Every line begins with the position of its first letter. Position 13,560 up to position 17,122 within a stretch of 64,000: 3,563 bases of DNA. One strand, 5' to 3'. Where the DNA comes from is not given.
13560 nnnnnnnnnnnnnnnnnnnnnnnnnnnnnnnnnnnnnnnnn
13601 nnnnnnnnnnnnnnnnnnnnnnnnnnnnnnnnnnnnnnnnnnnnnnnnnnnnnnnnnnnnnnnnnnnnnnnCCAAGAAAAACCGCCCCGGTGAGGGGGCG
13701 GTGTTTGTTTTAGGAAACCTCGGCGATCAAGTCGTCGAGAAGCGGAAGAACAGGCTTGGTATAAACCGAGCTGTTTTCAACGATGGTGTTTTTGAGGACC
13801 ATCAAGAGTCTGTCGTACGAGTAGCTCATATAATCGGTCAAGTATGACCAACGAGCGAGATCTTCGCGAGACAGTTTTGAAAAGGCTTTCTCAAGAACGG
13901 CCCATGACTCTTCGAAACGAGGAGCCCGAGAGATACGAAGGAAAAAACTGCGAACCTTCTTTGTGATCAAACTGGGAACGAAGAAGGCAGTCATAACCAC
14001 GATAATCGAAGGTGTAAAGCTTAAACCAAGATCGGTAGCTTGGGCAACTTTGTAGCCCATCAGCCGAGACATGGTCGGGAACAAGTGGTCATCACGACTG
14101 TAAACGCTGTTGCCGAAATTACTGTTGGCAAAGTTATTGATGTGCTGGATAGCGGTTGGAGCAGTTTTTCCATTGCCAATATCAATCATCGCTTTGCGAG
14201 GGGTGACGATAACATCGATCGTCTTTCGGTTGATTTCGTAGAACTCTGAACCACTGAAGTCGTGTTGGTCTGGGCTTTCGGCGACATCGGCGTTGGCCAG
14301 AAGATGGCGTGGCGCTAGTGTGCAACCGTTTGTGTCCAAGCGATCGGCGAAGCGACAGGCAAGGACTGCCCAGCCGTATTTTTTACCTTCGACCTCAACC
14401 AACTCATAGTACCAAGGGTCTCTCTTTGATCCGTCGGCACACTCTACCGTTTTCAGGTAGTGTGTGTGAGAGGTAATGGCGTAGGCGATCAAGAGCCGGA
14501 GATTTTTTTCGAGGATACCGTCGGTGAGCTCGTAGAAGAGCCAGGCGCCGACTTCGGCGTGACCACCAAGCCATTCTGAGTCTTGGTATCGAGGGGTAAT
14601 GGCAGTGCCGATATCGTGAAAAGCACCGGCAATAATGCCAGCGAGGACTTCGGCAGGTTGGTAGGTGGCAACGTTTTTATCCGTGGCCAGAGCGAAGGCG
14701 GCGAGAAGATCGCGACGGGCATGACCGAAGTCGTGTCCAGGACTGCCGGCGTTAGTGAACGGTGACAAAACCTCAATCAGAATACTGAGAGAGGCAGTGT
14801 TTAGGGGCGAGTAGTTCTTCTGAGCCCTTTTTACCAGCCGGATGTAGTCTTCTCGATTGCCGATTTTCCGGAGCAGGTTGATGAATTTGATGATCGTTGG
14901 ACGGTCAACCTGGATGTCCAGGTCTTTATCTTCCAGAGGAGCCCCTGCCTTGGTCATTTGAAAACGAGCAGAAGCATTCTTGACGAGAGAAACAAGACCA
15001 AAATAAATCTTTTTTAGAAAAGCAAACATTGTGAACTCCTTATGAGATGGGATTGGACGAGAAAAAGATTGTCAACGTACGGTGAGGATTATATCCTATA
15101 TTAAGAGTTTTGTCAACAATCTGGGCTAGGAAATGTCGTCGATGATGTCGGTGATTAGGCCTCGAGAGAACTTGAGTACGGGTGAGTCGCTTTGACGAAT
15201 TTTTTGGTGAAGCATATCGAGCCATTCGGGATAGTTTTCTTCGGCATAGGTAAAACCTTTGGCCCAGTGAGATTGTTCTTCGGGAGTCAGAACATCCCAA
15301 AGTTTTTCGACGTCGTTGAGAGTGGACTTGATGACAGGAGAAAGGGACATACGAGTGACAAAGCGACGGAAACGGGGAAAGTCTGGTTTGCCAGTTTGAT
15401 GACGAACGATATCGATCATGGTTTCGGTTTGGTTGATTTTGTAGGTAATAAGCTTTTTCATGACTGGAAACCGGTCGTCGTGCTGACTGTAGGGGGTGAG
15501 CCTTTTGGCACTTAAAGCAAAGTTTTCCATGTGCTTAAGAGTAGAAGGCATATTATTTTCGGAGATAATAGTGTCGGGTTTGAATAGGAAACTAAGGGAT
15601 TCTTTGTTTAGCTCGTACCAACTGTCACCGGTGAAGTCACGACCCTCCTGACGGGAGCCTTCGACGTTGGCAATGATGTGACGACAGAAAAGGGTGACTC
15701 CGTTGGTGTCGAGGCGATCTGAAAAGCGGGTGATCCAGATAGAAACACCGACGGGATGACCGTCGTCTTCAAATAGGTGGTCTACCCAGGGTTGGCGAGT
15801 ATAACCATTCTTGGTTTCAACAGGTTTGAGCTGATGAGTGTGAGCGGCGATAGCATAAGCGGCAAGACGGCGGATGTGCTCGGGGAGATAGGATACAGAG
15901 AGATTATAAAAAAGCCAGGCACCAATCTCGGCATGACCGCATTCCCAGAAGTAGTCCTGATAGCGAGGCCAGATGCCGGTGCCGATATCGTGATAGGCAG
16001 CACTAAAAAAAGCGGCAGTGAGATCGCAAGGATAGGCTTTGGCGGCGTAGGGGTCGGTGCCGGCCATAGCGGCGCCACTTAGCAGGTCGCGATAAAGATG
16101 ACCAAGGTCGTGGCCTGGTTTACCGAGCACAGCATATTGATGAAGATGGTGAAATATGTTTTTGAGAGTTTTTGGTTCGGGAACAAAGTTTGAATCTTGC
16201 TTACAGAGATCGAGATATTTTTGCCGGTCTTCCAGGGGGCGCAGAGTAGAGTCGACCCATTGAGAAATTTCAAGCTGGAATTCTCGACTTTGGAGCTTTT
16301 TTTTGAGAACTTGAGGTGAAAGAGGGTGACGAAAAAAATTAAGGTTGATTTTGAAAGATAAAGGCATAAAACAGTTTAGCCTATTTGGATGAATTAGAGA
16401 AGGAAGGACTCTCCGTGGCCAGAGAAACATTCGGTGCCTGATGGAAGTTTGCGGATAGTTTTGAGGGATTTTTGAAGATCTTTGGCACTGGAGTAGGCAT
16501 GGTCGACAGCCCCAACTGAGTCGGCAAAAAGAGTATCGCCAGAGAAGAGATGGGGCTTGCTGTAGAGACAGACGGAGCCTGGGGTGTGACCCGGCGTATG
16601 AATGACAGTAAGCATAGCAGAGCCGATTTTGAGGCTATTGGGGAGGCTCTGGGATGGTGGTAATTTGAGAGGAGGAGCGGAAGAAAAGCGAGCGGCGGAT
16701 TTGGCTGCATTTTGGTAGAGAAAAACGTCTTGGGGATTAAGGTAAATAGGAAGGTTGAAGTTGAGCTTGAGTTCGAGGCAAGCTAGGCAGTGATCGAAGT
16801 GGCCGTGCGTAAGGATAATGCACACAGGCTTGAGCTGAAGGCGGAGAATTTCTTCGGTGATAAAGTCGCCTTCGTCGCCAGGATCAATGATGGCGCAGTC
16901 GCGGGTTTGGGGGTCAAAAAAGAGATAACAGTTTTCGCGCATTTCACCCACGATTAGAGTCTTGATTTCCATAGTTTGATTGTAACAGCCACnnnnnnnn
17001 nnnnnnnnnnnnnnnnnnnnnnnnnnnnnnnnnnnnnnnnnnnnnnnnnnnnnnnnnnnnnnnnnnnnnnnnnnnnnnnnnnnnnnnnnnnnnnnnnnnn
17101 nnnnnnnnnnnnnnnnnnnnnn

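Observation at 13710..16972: Tandem, separately promoted paralogues of a ~430-aa HD-motif protein next to an MBL-fold hydrolase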

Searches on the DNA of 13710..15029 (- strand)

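Call 73: search_rna_families(source=L001, start=7780, end=8010, threshold=evalue, max_evalue=10)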
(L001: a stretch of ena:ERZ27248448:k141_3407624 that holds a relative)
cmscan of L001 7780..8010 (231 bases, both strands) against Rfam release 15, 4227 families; matches with E-value up to 10: 2.
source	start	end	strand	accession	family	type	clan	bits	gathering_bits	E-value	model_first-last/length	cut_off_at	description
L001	7909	7938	+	RF01358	CRISPR-DR39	Gene; CRISPR;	-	18.7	39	2.4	1-31/31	no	CRISPR RNA direct repeat element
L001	7783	7866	+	RF01239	snR49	Gene; snRNA; snoRNA; HACA-box;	CL00038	11.6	45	6.8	1-170/170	no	Small nucleolar RNA snR49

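Call 74: search_rna_families(source=L003, start=7740, end=8010, threshold=evalue, max_evalue=10)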
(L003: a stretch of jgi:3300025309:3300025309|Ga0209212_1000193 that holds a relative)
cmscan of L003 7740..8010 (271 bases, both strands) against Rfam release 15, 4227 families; matches with E-value up to 10: 2.
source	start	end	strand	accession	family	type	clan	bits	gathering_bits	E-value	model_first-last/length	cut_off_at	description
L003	7763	7834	-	RF03004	Lacto-phage-1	Gene; sRNA;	-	13.2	50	4.5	1-81/81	no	Lacto-phage-1 RNA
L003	7834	7864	+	RF01792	eiav_FSE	Cis-reg; frameshift_element;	-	12.3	40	1.6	1-35/35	no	ribosomal frameshift site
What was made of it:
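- Tried and rejected: Rfam scans of the conserved leaders in L001 and L003 found no family (calls 73, 74).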

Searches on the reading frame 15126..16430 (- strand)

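Call 3: search_protein_families(library=pfam, proteins=[window:15126-16430:-], max_evalue=0.1)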
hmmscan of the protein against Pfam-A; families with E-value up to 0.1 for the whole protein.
window:15126-16430:- (434 aa): 1 family
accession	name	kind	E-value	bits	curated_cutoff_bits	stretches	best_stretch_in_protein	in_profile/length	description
PF01966.28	HD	-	0.0077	17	22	1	132-201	18-89/116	HD domain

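Call 5: search_protein_families(library=ncbifam, proteins=[window:15126-16430:-], max_evalue=0.1)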
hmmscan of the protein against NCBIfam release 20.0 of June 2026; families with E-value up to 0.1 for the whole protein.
window:15126-16430:- (434 aa): 2 families
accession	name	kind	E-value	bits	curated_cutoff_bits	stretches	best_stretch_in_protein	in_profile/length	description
TIGR01596.1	cas3_HD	equivalog_domain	7.4e-05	22.9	43.45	1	139-218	32-114/178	CRISPR-associated endonuclease Cas3''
TIGR00277.1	HDIG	domain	0.029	14.3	27.6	1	129-176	19-67/84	HDIG domain-containing metalloprotein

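Call 6: search_protein_families(library=padloc, proteins=[window:15126-16430:-], max_evalue=0.1)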
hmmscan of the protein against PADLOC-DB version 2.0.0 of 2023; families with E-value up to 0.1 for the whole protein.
window:15126-16430:- (434 aa): 3 families
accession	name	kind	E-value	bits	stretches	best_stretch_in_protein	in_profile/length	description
PDLC00940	Cas3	-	2e-05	22.9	1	139-218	32-114/178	CRISPR-associated endonuclease Cas3-HD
PDLC01456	Cas3a2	-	0.019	13.1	1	146-203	56-113/207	CAS-I; effector_G3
PDLC01254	Cas3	-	0.026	12.7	1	138-205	31-95/164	CAS-I; effector_G3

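Call 82: search_protein_families(library=phrogs, proteins=[window:15126-16367:-], max_evalue=0.01)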
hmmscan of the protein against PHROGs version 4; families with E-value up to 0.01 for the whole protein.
window:15126-16367:- (413 aa): 0 families

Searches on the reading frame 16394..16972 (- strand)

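Call 3: search_protein_families(library=pfam, proteins=[window:16394-16972:-], max_evalue=0.1)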
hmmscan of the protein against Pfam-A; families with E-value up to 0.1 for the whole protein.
window:16394-16972:- (192 aa): 2 families
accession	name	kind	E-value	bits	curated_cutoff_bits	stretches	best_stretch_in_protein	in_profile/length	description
PF00753.33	Lactamase_B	-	2.1e-25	90.3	22.7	1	11-186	4-196/196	Metallo-beta-lactamase superfamily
PF12706.13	Lactamase_B_2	-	0.016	15.3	27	1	49-79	30-62/200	Beta-lactamase superfamily domain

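Call 5: search_protein_families(library=ncbifam, proteins=[window:16394-16972:-], max_evalue=0.1)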
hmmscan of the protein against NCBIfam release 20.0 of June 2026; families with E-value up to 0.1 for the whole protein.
window:16394-16972:- (192 aa): 25 families
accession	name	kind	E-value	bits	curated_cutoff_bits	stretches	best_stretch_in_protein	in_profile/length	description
TIGR03413.1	GSH_gloB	equivalog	1.1e-21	77.4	200.8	1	16-186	13-164/248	hydroxyacylglutathione hydrolase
NF007597.0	PRK10241.1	equivalog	6.8e-19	68.1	421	2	116-186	97-165/251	hydroxyacylglutathione hydrolase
NF041804.1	MBL_fold_SolJ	exception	6.1e-16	58.3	350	1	9-187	14-179/224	solanimycin biosynthesis MBL-fold hydrolase SolJ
NF040641.1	bifunc_ST_SDO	equivalog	3.7e-11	42.5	625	1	16-186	157-342/423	bifunctional sulfur transferase/dioxygenase Blh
NF012229.1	bla_class_B_core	domain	2e-09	37.8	100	1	38-137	41-137/139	metallo-beta-lactamase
NF033105.1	bla_subclass_B3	equivalog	5.2e-09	35.8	240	1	51-175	64-202/257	subclass B3 metallo-beta-lactamase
TIGR04558.1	SoxH_rel_PQQ_1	hypoth_equivalog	1.1e-05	24.7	300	1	104-188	132-215/285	quinoprotein relay system zinc metallohydrolase 1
NF012101.1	blaGOB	exception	7.5e-05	22.2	560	1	51-135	92-181/290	GOB family subclass B3 metallo-beta-lactamase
NF000458.2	blaPEDO-2_fam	exception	7.8e-05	22.2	550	1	48-136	89-182/285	PEDO-2 family subclass B3 metallo-beta-lactamase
NF000455.2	blaESP-1_fam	exception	0.00016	21.3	600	1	52-136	94-182/290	ESP-1 family subclass B3 metallo-beta-lactamase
NF040874.1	blaPJM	exception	0.00017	21.2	630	1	39-156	84-211/301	PJM family subclass B3 metallo-beta-lactamase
NF000454.2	blaCPS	exception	0.00053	19.7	620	1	52-136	94-182/290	CPS family subclass B3 metallo-beta-lactamase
TIGR04559.1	SoxH_rel_PQQ_2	hypoth_equivalog_domain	0.00053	19.5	280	1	26-188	41-214/283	quinoprotein relay system zinc metallohydrolase 2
NF053820.1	MBLfold_Strvi7410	exception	0.00071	19.1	525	1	104-139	153-189/343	Strvi_7410 family MBL fold metallo-hydrolase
NF033185.1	B3_Acin_new2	exception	0.0058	15.9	625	1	35-135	73-179/285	putative subclass B3 metallo-beta-lactamase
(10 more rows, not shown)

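Call 6: search_protein_families(library=padloc, proteins=[window:16394-16972:-], max_evalue=0.1)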
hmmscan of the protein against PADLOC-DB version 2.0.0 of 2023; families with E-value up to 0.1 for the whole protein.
window:16394-16972:- (192 aa): 0 families

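Call 82: search_protein_families(library=phrogs, proteins=[window:16394-16972:-], max_evalue=0.01)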
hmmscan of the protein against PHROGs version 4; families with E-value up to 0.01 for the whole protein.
window:16394-16972:- (192 aa): 1 family
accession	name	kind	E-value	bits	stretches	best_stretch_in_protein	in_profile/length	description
phrog_14429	-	other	1.8e-06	28.5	1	5-135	32-161/266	hydrolase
